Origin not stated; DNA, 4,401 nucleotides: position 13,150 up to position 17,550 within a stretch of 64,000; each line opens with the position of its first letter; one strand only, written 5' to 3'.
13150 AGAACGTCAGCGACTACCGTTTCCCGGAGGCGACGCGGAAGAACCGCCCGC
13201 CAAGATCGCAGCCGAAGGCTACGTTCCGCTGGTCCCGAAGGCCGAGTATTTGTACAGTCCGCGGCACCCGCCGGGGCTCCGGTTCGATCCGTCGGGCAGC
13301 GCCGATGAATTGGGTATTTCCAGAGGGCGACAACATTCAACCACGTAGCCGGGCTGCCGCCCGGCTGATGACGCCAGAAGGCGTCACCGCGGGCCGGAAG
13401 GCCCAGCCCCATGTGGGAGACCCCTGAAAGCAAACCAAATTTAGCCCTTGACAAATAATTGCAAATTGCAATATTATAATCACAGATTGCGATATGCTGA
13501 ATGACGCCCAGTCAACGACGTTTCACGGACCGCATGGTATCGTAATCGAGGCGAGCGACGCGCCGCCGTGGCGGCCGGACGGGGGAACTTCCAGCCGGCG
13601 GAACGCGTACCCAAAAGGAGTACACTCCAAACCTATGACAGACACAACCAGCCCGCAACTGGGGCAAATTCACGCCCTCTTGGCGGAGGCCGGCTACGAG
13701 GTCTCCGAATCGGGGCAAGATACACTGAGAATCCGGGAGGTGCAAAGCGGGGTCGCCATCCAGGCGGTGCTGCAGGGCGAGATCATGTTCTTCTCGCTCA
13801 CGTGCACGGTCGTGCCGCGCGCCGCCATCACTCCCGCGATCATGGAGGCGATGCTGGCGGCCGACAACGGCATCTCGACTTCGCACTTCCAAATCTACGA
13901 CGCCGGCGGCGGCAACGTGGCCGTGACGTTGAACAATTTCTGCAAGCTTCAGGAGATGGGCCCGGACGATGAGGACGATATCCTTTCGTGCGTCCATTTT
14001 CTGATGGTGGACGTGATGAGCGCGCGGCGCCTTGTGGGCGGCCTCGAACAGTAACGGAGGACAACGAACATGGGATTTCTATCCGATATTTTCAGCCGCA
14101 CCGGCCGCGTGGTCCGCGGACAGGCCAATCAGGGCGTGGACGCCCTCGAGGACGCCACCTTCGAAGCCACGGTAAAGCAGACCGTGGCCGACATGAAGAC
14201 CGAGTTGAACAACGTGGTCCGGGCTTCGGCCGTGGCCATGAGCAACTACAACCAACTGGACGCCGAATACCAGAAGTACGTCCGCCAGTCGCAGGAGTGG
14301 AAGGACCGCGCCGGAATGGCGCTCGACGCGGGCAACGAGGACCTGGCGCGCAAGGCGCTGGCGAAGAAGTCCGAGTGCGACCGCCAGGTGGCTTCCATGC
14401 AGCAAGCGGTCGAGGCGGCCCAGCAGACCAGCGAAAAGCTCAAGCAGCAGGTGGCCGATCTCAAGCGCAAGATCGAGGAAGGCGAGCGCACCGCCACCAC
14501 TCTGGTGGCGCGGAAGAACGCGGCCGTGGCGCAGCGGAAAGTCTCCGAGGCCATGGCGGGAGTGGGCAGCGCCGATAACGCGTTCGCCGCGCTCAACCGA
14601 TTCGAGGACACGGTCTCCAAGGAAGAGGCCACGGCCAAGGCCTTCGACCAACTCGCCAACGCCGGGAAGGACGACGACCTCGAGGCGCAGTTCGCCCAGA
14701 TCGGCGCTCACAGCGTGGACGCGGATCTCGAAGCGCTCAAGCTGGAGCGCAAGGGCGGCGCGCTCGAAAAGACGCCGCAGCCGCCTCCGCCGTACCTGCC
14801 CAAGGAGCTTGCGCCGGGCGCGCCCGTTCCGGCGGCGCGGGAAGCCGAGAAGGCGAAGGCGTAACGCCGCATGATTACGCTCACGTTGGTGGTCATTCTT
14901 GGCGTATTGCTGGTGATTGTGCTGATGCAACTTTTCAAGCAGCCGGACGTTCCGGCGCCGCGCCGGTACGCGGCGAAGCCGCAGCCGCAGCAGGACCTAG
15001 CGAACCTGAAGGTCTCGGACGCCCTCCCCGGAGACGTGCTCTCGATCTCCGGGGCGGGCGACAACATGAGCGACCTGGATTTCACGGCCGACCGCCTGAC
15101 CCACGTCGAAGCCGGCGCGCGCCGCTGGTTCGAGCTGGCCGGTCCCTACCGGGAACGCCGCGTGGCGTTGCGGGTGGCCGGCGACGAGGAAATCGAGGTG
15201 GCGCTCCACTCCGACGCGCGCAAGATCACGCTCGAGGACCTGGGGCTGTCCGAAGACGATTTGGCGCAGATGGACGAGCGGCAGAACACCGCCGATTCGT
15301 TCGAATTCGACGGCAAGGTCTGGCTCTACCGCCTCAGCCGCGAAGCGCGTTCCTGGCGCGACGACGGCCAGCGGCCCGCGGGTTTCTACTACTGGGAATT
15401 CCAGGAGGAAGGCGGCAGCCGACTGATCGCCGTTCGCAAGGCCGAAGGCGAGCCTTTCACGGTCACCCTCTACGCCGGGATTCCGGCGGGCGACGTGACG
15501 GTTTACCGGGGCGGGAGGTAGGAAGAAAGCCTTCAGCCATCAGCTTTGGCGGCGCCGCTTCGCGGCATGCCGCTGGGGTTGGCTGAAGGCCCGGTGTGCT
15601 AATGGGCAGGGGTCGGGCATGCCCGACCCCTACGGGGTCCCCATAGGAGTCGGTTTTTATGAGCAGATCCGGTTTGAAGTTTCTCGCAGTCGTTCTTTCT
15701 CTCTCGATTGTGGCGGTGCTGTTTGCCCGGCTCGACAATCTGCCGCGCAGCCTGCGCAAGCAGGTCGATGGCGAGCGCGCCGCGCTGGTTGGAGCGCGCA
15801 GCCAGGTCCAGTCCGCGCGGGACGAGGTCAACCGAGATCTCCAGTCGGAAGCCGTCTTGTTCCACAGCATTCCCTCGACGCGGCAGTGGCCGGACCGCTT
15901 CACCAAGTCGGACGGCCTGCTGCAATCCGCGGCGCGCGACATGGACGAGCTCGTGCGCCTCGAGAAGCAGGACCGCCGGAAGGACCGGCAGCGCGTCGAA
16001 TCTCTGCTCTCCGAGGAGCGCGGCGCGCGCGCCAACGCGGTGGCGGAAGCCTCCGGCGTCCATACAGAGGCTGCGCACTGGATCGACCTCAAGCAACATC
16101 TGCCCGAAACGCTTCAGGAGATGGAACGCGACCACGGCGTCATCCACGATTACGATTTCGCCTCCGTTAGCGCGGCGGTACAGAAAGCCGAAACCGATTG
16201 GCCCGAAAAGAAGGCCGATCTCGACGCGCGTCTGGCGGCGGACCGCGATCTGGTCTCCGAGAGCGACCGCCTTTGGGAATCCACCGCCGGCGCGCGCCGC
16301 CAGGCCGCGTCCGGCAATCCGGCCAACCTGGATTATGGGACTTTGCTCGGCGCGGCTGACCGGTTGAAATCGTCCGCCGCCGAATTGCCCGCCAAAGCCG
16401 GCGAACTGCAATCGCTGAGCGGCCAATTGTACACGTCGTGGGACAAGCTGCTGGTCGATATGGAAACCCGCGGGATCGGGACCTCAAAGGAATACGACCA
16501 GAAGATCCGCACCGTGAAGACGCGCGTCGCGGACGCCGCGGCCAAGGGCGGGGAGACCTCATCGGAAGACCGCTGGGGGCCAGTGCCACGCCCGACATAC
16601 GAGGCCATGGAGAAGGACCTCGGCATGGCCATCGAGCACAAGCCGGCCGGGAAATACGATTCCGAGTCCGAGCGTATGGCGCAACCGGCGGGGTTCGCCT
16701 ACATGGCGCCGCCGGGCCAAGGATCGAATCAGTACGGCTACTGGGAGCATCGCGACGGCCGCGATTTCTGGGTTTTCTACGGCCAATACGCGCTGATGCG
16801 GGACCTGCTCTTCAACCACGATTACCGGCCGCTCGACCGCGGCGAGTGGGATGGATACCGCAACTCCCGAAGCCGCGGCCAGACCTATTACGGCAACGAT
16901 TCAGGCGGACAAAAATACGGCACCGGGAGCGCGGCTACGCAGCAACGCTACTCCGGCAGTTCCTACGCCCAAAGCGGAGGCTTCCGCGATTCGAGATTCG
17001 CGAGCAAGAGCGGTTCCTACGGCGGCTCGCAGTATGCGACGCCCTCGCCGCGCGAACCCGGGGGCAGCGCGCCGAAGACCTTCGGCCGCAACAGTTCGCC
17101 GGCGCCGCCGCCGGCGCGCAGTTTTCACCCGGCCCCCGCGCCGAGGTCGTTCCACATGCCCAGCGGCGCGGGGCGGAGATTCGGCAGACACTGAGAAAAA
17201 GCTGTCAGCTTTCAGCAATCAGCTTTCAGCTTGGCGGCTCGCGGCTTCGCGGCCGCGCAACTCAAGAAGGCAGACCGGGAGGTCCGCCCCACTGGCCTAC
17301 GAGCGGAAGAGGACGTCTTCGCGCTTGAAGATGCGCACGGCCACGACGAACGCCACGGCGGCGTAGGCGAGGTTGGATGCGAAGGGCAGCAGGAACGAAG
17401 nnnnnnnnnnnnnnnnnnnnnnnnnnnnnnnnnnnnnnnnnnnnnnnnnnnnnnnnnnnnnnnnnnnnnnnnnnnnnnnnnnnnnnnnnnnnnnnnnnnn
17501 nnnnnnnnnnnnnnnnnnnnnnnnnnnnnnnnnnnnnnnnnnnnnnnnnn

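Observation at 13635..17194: PspA/IM30 membrane-stress module with three poorly characterised partners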

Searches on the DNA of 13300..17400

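Call 99: search_rna_families(source=window, start=13300, end=17400, threshold=evalue, max_evalue=1)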
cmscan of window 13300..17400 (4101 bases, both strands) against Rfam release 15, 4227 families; matches with E-value up to 1: 1.
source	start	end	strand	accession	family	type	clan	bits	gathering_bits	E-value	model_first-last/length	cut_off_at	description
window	14931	14981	-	RF03006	M23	Gene; sRNA;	-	26.4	41.2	0.045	1-53/53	no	M23 RNA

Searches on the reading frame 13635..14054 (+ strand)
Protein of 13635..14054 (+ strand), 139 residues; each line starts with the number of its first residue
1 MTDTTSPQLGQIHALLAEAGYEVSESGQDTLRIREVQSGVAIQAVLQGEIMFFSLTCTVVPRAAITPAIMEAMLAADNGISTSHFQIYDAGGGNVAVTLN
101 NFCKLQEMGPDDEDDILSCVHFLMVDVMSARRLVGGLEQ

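Call 3: search_protein_families(library=pfam, proteins=[window:13635-14054:+], max_evalue=0.1)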
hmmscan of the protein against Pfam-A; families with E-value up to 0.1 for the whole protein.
window:13635-14054:+ (139 aa): 0 families

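Call 4: search_protein_families(library=ncbifam, proteins=[window:13635-14054:+], max_evalue=0.1)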
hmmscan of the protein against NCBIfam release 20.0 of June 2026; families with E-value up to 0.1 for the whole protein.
window:13635-14054:+ (139 aa): 1 family
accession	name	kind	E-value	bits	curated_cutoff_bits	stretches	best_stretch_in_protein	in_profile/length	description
NF005395.0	PRK06940.1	subfamily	0.039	13.4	280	1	2-112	31-140/276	SDR family oxidoreductase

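Call 6: find_homologous_proteins(query=window:13635-14054:+)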
Query window:13635-14054:+ (139 aa): 2356 proteins with E <= 0.001 among 2389 candidates; the best 120 are listed.
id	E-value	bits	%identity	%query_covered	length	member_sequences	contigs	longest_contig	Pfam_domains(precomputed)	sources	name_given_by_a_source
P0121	1.7e-77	275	93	99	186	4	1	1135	-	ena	-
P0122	2.6e-75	268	89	100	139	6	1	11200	-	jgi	-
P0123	2.1e-73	262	86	100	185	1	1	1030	-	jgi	jgi:hypothetical protein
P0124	4.7e-68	245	84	99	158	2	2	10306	-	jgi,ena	-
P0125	1.3e-67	243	85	99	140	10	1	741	-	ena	-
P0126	1.7e-67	243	81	100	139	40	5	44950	-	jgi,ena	jgi:hypothetical protein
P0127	2.3e-67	243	80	99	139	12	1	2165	-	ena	-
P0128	6.9e-67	241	82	100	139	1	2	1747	-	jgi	jgi:hypothetical protein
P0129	7.0e-67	241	81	100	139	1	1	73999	-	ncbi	-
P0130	1.2e-66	240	79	99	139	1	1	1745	-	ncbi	-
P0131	1.2e-66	240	81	100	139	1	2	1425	-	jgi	jgi:hypothetical protein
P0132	1.3e-66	240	79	99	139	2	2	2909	-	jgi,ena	jgi:hypothetical protein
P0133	1.5e-66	240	80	99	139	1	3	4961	-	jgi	jgi:hypothetical protein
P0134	1.8e-66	240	81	100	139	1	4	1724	-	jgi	jgi:hypothetical protein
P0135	1.9e-66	240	81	100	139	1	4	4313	-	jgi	jgi:hypothetical protein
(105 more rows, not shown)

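Call 26: predict_structure(alignment_id=A2)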
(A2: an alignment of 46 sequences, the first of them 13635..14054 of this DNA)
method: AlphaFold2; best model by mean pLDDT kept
length: 139 residues; sequences in the alignment: 46
mean_pLDDT: 90.1   pTM: 0.83
mean pLDDT of the five models: 90.1, 85.5, 85.1, 82.2, 80.8
residues with pLDDT >= 90: 99; 70-90: 33; 50-70: 3; < 50: 4
segments of 3 or more residues with pLDDT < 50: 1-4
pLDDT, mean of each block of 10 residues (from residue 1): 64 94 90 91 94 95 94 92 93 96 90 94 92 81
secondary structure, 60 per line:
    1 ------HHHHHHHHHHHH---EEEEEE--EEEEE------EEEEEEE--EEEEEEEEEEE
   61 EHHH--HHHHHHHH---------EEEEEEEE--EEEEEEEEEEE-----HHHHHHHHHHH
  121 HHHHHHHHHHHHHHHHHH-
elements in order: H7-18 E22-27 E30-34 E41-47 E50-61 H67-74 E84-91 E94-104 H110-138

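Call 30: fold_search(model_id=the predicted structure, library=pdb)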
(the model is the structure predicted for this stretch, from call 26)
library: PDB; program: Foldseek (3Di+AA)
matches with E <= 10: 1325; with E <= 0.001: 11
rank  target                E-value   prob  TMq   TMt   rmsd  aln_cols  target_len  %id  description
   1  8q8o_B                5.7e-05  1.00  0.68  0.69   3.1       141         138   14  PA14_16140 protein: the regulator of an operon involved in the biofilm formation in PA14 P. aeruginosa (released 2024-02-28)
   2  8q8o_A                8.7e-05  1.00  0.71  0.71   3.1       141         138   13  PA14_16140 protein: the regulator of an operon involved in the biofilm formation in PA14 P. aeruginosa (released 2024-02-28)
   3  6vu7_B                2.7e-04  1.00  0.69  0.67   5.5       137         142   14  Crystal structure of YbjN, a putative transcription regulator from E. coli (released 2020-03-11)
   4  5fr7_B                3.8e-04  1.00  0.66  0.63   6.3       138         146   17  Erwinia amylovora AmyR amylovoran repressor, a member of the YbjN protein family (released 2017-01-18)
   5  6vu7_D                4.3e-04  1.00  0.65  0.67   4.9       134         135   15  Crystal structure of YbjN, a putative transcription regulator from E. coli (released 2020-03-11)
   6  4akx_A                4.3e-04  1.00  0.60  0.67   3.9       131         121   20  Structure of the heterodimeric complex ExoU-SpcU from the type III secretion system (T3SS) of Pseudomonas aeruginosa (released 2012-04-18)
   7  6vu7_C                4.9e-04  1.00  0.64  0.62   5.8       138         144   16  Crystal structure of YbjN, a putative transcription regulator from E. coli (released 2020-03-11)
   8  3kxy_D                5.2e-04  1.00  0.61  0.65   3.8       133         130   15  Crystal Structure of the ExsC-ExsE Complex (released 2010-06-30)
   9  3tu3_A                5.8e-04  1.00  0.60  0.68   4.0       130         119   20  1.92 Angstrom resolution crystal structure of the full-length SpcU in complex with full-length ExoU from the type III  (released 2012-05-23)
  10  6vu7_A                8.9e-04  1.00  0.66  0.65   5.0       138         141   15  Crystal structure of YbjN, a putative transcription regulator from E. coli (released 2020-03-11)
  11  5frk_B                9.4e-04  1.00  0.59  0.58   6.6       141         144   19  SeMet crystal structure of Erwinia amylovora AmyR amylovoran repressor, a member of the YbjN protein family (released 2017-02-15)
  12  5fr7_A                1.1e-03  1.00  0.66  0.63   6.5       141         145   15  Erwinia amylovora AmyR amylovoran repressor, a member of the YbjN protein family (released 2017-01-18)
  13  5z38_A                1.3e-03  1.00  0.66  0.60   3.5       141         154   16  Crystal structure of CsrA bound to CesT (released 2018-04-04)
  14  3kxy_B                1.3e-03  1.00  0.62  0.65   3.7       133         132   14  Crystal Structure of the ExsC-ExsE Complex (released 2010-06-30)
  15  9uwz_A                1.3e-03  1.00  0.63  0.66   4.2       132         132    9  Crystal structure of the type III secretion chaperone VecA from Vibrio parahaemolyticus (released 2025-06-25)
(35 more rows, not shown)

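Call 97: search_protein_families(library=padloc, proteins=[window:13635-14054:+], max_evalue=0.01)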
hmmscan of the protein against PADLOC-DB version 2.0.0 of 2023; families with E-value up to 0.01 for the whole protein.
window:13635-14054:+ (139 aa): 0 families

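Call 100: search_solved_structures(query=A2, max_evalue=10)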
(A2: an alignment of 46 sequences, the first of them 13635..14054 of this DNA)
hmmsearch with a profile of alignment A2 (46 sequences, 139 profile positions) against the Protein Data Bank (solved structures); distinct sequences matched with E-value up to 10: 6.
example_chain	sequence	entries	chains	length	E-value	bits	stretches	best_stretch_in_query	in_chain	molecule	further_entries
9xzp_A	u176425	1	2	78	0.24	14.3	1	8-66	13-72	De novo protein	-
2at3_X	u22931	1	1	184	1.1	12.2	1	79-122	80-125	Nitrophorin 4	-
5lup_A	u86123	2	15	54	1.2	12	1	98-136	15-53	BLM protein | Bloom syndrome protein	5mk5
5lup_H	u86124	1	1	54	1.3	11.9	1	98-136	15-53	BLM protein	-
1nkt_A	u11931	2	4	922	1.6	11.6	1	86-136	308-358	Preprotein translocase secA 1 subunit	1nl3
3i4g_A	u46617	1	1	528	2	11.3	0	25-79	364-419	SusD-like carbohydrate binding protein BF1063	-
